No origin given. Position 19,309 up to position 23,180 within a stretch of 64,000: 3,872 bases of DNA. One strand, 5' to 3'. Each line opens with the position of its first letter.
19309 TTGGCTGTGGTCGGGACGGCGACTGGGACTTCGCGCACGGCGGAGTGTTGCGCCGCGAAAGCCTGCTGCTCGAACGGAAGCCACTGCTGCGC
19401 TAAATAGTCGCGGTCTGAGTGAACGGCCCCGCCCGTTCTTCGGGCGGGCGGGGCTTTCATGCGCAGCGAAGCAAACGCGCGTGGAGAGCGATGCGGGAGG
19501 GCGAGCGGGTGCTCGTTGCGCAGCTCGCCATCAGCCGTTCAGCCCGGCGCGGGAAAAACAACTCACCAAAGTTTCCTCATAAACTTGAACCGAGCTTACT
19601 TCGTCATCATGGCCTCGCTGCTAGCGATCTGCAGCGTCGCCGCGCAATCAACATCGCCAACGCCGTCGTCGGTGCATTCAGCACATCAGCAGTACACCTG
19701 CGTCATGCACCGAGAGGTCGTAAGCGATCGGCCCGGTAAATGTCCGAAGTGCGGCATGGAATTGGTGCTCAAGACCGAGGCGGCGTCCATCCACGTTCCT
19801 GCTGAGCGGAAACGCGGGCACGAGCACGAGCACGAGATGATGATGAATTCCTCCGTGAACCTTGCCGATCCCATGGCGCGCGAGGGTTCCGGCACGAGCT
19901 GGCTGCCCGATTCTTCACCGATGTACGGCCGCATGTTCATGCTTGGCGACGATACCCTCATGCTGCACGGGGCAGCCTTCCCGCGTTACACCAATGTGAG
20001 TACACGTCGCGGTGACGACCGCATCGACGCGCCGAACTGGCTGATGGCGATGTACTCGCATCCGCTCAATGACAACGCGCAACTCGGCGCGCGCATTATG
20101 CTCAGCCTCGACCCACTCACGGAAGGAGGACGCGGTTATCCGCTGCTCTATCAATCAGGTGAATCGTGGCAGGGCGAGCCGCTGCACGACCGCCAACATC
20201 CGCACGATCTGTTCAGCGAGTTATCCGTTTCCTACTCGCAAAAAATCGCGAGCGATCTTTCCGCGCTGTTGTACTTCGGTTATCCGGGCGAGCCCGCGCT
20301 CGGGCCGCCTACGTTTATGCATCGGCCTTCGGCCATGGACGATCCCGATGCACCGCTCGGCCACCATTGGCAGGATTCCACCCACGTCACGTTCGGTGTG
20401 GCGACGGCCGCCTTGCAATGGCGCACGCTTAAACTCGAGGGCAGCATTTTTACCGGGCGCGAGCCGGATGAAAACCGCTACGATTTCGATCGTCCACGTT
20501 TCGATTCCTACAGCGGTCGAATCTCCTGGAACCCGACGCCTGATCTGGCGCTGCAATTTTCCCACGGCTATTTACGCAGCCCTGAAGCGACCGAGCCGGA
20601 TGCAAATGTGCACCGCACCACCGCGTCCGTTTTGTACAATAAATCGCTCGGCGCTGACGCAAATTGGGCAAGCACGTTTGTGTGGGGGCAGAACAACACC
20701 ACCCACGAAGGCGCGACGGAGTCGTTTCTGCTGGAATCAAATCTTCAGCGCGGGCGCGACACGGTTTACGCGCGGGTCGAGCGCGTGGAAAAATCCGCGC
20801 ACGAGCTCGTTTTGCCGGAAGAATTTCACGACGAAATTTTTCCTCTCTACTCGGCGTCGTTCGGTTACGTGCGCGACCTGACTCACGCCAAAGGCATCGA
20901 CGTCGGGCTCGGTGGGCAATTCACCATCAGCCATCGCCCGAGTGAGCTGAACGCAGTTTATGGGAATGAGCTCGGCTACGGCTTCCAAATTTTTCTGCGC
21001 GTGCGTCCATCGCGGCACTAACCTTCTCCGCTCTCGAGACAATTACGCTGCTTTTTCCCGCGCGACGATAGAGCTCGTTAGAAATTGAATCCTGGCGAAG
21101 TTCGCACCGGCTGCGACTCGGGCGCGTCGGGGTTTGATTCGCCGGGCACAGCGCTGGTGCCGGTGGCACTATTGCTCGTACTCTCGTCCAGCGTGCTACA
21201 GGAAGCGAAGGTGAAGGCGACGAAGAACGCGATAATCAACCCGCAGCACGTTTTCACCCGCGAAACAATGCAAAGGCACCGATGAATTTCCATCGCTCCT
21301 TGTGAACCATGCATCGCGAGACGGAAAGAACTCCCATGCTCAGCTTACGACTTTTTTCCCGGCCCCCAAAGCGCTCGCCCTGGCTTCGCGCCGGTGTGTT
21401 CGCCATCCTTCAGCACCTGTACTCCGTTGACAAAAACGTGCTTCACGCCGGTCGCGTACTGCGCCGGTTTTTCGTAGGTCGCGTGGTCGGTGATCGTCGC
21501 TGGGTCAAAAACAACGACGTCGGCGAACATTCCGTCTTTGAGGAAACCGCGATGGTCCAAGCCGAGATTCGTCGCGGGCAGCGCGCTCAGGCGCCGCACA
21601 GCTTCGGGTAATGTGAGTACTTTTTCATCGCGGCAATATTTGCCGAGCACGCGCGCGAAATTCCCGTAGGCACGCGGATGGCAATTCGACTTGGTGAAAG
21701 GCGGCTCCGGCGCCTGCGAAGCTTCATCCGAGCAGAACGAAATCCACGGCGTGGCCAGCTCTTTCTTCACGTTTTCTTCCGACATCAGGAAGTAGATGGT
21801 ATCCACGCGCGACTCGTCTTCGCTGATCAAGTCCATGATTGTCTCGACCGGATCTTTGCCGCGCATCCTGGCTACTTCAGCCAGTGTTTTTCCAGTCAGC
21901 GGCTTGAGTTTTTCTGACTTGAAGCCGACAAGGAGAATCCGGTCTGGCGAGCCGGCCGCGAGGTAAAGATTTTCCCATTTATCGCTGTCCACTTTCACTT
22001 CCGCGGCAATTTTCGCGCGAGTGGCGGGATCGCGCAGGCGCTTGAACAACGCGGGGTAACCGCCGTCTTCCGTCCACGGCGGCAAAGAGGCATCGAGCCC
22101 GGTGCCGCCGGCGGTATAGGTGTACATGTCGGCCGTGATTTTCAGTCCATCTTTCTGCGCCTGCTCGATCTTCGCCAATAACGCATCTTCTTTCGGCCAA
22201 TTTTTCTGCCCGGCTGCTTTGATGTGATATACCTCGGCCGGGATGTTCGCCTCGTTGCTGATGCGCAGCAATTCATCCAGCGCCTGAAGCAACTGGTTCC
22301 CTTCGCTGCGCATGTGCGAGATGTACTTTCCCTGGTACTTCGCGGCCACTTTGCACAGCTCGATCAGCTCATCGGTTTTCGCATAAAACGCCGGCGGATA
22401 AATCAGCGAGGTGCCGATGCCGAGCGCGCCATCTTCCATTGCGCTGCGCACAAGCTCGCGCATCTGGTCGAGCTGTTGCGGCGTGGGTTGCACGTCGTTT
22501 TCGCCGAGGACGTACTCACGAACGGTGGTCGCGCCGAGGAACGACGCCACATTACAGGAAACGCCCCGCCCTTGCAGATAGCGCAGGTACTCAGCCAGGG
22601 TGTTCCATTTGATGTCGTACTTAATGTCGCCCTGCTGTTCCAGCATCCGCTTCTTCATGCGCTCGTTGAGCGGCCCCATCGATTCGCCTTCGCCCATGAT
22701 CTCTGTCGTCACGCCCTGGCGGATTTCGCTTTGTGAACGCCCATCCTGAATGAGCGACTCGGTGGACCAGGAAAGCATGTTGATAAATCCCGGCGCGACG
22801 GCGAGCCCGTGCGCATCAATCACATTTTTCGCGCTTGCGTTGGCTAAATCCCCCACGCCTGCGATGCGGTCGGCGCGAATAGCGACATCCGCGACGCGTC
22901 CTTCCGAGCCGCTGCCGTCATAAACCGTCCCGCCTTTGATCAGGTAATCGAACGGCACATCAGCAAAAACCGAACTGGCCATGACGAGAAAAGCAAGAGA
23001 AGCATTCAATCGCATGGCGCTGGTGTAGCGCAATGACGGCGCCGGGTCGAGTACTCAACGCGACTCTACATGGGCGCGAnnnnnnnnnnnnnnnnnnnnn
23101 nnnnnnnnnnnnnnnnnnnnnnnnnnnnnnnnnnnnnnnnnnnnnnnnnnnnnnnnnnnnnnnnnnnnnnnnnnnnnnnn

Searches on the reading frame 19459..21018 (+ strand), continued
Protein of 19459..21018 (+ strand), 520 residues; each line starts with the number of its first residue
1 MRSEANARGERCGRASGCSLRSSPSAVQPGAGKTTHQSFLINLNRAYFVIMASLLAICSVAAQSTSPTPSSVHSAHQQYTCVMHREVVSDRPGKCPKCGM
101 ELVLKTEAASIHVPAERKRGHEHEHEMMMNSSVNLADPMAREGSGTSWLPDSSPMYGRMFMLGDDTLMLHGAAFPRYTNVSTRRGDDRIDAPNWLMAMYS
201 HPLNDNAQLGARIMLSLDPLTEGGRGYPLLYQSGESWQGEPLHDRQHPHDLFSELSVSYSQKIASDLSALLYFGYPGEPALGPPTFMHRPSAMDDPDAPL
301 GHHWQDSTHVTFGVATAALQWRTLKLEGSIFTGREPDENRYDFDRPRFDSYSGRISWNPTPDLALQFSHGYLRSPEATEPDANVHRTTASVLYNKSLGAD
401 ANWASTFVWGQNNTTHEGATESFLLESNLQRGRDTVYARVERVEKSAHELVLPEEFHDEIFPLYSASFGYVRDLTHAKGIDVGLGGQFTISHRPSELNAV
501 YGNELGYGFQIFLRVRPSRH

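Call 42: search_protein_families(library=pfam, proteins=[L004:7459-8079:+, L042:7443-8531:+, L070:2810-3775:+, L070:4051-4947:+, L070:5546-5935:+, L072:3070-5082:-, L004:3142-4542:+, L004:4758-5294:-, L066:402-710:+, L070:4951-5436:+], max_evalue=0.01)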
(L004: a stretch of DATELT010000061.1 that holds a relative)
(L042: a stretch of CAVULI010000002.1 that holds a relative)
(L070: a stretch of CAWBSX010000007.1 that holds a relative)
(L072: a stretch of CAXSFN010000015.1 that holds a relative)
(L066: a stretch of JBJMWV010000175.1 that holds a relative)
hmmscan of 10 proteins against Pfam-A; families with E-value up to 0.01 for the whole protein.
L004:7459-8079:+ (207 aa): 5 families
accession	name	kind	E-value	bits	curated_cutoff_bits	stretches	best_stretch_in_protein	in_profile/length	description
PF04191.18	PEMT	-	7.1e-14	52.6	25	1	94-189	7-104/105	Phospholipid methyltransferase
PF04140.19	ICMT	-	1.2e-13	51.7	24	1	95-184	3-94/95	Isoprenylcysteine carboxyl methyltransferase (ICMT) family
PF07298.16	NnrU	-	4.4e-05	23.6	24.7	1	25-145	3-109/188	NnrU protein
PF01222.22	ERG4_ERG24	-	5.6e-05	22.5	27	1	125-200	349-425/432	Ergosterol biosynthesis ERG4/ERG24 family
PF10101.14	DUF2339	-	0.002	17.4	33.6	1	18-111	509-607/659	Predicted membrane protein (DUF2339)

L042:7443-8531:+ (363 aa): 1 family
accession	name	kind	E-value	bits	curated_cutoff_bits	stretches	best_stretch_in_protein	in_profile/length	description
PF03773.19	ArsP_1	-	2.3e-61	208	32.3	1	12-303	10-293/294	Predicted permease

L070:2810-3775:+ (322 aa): 1 family
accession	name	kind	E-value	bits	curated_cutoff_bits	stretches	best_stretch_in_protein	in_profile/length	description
PF01545.26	Cation_efflux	-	1.2e-35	123.6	26.6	1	28-237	3-198/198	Cation efflux family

L070:4051-4947:+ (299 aa): 0 families

L070:5546-5935:+ (130 aa): 0 families

L072:3070-5082:- (670 aa): 14 families
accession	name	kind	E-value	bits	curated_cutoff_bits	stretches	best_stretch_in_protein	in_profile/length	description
PF07724.20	AAA_2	-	1.5e-29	103.6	27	1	256-458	4-165/166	AAA domain (Cdc48 subfamily)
PF00004.35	AAA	-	9.7e-17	62.1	21.2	1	258-361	1-97/131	ATPase family associated with various cellular activities (AAA)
PF10431.15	ClpB_D2-small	-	2.5e-07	31.1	21.9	1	465-523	1-55/81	C-terminal, D2-small domain, of ClpB protein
PF13191.12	AAA_16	-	2.7e-06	28.4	32.6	1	255-320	24-90/167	AAA ATPase domain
PF07728.20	AAA_5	-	3.9e-06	27.4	22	1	257-333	1-79/139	AAA domain (dynein-related subfamily)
PF00493.29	MCM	-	6.8e-06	25.8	23.3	1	253-334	55-135/224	MCM P-loop domain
PF13401.12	AAA_22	-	4e-05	24.4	27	1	254-311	4-57/130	AAA domain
PF13173.12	AAA_14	-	5.4e-05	23.6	27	1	256-335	3-77/129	AAA domain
PF01695.23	IstB_IS21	-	0.00084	19.3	24.1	1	255-275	92-112/238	IstB-like ATP binding protein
PF01078.27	Mg_chelatase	-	0.00097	19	20.3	0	255-279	22-46/207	Magnesium chelatase, subunit ChlI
PF00158.32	Sigma54_activat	-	0.002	18.3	20.2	1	248-335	15-108/168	Sigma-54 interaction domain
PF13245.12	AAA_19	-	0.0037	17.9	25.1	0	248-280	4-36/134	AAA domain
PF05729.18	NACHT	-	0.0043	17.3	26.7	0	258-287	3-32/167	NACHT domain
PF12775.13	AAA_7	-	0.0051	16.8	25.8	1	254-319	32-96/181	P-loop containing dynein motor region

L004:3142-4542:+ (467 aa): 4 families
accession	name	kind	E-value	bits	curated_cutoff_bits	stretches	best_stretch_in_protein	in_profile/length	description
PF07690.21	MFS_1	-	1.1e-46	159.9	33.4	2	37-381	1-347/347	Major Facilitator Superfamily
PF00083.30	Sugar_tr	-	7.7e-11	42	22.3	1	70-213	44-194/452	Sugar (and other) transporter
PF01306.25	LacY_symp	-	3.3e-06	26.6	24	1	70-209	41-187/413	LacY proton/sugar symporter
PF13347.12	MFS_2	-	3.5e-06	26.3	27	1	46-339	7-323/427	MFS/sugar transport protein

L004:4758-5294:- (178 aa): 0 families

L066:402-710:+ (103 aa): 1 family
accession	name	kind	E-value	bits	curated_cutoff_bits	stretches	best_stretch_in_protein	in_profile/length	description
PF11827.13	DUF3347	-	0.00069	20.9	25.5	0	35-63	59-87/93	Protein of unknown function (DUF3347)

L070:4951-5436:+ (162 aa): 0 families

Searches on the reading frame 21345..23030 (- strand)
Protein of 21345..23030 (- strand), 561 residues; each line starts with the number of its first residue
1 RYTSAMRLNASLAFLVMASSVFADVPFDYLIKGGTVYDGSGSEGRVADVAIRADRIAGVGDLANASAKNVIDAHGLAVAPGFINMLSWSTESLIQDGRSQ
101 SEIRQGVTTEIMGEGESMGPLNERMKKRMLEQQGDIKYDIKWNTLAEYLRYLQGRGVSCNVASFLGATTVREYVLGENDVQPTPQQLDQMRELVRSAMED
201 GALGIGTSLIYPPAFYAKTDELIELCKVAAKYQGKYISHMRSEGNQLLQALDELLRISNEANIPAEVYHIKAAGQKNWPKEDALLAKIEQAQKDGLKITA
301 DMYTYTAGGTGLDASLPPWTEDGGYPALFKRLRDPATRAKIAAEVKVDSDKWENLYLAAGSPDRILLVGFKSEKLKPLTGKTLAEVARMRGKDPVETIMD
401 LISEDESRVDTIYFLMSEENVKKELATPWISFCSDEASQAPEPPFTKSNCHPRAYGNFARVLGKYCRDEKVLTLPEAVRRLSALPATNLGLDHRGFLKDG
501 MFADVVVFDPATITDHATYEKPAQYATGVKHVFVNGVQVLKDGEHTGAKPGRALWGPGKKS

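Call 3: search_protein_families(library=pfam, proteins=[window:21345-23030:-], max_evalue=0.01)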
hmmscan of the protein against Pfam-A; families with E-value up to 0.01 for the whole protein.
window:21345-23030:- (561 aa): 1 family
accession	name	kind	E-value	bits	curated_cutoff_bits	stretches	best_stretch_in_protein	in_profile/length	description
PF07969.17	Amidohydro_3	-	2.2e-25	90.5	29.7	1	70-539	2-471/472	Amidohydrolase family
